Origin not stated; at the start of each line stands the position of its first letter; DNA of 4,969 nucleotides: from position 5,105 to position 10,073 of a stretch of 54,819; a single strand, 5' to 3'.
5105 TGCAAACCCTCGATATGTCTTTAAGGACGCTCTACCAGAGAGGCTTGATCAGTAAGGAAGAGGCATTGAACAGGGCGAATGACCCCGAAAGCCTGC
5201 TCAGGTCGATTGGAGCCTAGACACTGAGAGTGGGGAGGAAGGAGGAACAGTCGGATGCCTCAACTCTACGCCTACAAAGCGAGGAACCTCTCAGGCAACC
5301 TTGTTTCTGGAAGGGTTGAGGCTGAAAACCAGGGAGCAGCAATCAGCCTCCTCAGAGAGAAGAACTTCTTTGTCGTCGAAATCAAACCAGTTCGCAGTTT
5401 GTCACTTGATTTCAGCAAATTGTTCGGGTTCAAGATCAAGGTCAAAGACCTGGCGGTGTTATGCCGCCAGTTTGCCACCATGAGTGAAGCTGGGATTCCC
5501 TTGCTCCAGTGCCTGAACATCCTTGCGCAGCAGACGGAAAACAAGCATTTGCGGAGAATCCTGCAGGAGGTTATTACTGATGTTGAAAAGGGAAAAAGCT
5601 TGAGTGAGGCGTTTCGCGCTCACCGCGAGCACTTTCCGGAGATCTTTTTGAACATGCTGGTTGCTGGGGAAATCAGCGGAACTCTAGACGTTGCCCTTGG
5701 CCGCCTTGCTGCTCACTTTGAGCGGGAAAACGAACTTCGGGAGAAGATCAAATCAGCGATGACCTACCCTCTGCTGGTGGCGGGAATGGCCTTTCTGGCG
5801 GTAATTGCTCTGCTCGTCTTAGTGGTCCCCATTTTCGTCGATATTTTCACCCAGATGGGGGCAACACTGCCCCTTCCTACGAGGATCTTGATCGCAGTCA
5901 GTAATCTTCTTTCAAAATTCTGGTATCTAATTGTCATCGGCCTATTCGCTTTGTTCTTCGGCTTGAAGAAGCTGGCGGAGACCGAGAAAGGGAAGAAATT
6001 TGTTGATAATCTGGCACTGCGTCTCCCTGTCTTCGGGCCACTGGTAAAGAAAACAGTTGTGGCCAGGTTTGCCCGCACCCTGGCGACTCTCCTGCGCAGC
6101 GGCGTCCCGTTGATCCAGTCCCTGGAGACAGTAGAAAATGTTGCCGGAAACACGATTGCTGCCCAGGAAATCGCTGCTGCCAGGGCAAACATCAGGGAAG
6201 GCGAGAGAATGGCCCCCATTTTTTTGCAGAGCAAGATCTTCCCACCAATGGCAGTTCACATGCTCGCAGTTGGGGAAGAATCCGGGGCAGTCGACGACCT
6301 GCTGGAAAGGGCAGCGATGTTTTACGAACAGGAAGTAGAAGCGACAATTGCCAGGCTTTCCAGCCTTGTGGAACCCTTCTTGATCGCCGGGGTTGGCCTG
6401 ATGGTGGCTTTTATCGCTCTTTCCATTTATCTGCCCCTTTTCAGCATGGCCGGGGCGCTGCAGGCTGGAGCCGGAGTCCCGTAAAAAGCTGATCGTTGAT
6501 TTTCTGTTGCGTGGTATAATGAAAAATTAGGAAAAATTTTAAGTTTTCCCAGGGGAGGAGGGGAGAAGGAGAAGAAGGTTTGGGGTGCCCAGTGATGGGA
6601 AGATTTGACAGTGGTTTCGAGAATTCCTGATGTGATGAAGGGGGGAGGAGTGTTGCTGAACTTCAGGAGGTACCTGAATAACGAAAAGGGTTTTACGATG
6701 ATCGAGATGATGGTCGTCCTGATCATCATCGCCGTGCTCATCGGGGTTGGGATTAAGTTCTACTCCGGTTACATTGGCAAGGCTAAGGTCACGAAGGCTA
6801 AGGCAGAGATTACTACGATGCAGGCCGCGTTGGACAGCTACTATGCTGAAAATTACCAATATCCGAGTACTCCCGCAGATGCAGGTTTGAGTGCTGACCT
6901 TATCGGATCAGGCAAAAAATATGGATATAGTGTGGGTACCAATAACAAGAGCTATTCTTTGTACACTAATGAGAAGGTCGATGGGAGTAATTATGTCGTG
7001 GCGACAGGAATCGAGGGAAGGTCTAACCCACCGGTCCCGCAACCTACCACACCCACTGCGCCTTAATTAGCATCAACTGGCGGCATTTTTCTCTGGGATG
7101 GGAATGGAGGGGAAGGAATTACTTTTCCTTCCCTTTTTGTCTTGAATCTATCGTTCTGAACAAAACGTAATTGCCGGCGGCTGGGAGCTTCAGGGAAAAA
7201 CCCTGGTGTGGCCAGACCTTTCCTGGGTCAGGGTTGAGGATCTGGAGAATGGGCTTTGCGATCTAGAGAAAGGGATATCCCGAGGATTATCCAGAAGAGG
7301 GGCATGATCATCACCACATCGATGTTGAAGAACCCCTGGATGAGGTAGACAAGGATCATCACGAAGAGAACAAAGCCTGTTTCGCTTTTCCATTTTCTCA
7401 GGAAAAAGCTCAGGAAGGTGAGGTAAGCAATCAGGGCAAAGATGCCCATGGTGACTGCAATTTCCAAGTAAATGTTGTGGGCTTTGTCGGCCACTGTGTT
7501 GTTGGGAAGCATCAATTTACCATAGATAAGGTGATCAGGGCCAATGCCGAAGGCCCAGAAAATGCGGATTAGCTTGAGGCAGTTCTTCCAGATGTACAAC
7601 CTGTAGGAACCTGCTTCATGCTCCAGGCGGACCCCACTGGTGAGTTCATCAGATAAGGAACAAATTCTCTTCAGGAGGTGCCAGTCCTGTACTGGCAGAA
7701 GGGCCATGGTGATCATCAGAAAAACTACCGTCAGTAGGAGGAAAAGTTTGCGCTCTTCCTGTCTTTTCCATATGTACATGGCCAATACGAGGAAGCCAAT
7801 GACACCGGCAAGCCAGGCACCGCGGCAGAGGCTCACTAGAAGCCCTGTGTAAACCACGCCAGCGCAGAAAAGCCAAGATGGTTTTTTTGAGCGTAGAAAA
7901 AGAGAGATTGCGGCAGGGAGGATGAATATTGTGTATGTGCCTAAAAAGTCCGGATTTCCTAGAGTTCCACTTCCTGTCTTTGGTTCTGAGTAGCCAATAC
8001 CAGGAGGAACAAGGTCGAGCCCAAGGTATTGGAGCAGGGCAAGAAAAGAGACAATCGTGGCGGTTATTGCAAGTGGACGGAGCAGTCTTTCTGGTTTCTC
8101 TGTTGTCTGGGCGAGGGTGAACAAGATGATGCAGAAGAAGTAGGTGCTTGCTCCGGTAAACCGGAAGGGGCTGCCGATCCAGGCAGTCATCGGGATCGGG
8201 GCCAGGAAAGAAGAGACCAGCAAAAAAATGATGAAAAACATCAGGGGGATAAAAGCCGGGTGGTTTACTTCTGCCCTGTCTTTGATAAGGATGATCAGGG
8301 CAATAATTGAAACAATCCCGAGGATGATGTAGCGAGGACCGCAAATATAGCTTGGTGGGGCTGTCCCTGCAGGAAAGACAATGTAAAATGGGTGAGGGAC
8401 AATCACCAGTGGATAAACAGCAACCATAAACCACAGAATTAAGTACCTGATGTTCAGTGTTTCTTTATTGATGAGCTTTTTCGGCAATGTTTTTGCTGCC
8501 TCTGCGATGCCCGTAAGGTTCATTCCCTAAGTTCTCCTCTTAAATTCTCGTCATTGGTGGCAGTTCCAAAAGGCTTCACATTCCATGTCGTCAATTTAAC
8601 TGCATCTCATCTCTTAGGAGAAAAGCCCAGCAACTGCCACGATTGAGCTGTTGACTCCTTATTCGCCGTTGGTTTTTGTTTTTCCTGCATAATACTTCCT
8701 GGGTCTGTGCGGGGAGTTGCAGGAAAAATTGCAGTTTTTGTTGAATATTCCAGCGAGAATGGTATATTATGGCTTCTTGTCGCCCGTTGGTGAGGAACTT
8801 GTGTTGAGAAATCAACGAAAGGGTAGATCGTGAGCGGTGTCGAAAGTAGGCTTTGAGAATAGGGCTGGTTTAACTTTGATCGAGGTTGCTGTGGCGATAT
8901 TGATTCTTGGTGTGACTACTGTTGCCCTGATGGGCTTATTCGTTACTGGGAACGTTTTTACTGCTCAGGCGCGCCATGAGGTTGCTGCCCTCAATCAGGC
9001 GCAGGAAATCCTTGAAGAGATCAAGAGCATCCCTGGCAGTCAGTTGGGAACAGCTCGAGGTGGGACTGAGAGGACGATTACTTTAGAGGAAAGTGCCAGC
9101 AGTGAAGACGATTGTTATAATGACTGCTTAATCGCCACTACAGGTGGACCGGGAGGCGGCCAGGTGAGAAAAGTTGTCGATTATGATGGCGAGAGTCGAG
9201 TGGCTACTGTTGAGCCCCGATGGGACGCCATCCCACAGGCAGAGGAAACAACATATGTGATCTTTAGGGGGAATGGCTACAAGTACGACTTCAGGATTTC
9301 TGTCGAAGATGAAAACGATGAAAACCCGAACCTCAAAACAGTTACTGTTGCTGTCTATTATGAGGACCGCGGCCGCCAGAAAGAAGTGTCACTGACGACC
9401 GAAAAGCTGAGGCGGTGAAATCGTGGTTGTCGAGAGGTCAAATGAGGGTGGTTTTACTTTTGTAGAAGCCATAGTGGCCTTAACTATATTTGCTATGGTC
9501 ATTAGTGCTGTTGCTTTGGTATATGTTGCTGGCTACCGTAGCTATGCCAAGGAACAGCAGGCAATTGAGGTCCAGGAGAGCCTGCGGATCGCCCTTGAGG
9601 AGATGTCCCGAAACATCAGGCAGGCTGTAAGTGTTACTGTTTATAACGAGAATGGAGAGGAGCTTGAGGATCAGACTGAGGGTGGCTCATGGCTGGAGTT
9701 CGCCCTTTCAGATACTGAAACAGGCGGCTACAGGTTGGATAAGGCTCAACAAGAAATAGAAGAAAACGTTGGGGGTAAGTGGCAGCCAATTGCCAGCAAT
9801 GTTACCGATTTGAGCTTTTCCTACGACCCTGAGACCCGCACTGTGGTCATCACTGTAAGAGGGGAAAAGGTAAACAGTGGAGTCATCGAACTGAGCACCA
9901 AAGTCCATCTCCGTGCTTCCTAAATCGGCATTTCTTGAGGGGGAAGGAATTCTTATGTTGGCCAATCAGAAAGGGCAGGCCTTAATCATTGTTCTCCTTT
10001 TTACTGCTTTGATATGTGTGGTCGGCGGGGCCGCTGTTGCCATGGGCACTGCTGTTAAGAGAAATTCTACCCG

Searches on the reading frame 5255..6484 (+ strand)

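Call 71: search_protein_families(library=pfam, proteins=[window:5255-6484:+], max_evalue=0.00001)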
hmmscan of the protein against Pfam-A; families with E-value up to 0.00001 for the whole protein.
window:5255-6484:+ (409 aa): 1 family
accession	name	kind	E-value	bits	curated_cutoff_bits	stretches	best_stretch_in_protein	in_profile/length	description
PF00482.28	T2SSF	-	1.4e-62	209.7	25.2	2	69-192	1-125/125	Type II secretion system (T2SS), protein F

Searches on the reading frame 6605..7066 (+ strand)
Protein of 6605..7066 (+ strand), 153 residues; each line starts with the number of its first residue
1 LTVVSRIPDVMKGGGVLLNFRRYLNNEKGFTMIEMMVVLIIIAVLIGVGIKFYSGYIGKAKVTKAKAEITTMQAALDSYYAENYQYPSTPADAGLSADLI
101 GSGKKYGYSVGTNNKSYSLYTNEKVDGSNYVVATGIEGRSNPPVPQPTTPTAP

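Call 71: search_protein_families(library=pfam, proteins=[window:6605-7066:+], max_evalue=0.00001)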
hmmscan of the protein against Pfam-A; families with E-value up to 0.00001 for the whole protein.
window:6605-7066:+ (153 aa): 2 families
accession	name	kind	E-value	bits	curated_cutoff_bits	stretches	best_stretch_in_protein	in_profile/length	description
PF07963.17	N_methyl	-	2.7e-08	33.5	21.2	1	25-48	2-25/27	Prokaryotic N-terminal methylation motif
PF16732.10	ComP_DUS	-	6.4e-07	30.6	27.3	1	53-119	3-70/87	Type IV minor pilin ComP, DNA uptake sequence receptor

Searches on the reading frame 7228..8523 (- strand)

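Call 71: search_protein_families(library=pfam, proteins=[window:7228-8523:-], max_evalue=0.00001)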
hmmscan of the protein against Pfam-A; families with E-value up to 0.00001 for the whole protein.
window:7228-8523:- (431 aa): 1 family
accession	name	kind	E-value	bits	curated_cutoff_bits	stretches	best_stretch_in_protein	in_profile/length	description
PF04932.20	Wzy_C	-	1.1e-17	64.6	31.7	1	226-368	8-149/149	O-Antigen ligase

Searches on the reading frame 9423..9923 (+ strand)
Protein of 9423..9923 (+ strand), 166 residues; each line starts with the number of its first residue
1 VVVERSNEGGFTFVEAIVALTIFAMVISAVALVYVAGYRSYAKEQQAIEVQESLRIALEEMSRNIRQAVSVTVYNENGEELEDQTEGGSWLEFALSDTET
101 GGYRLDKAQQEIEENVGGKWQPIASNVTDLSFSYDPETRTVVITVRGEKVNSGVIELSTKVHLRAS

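Call 71: search_protein_families(library=pfam, proteins=[window:9423-9923:+], max_evalue=0.00001)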
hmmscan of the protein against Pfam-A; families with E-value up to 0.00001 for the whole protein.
window:9423-9923:+ (166 aa): 1 family
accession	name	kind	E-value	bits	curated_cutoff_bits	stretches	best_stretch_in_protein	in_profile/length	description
PF07963.17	N_methyl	-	1e-06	28.5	21.2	1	5-30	1-26/27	Prokaryotic N-terminal methylation motif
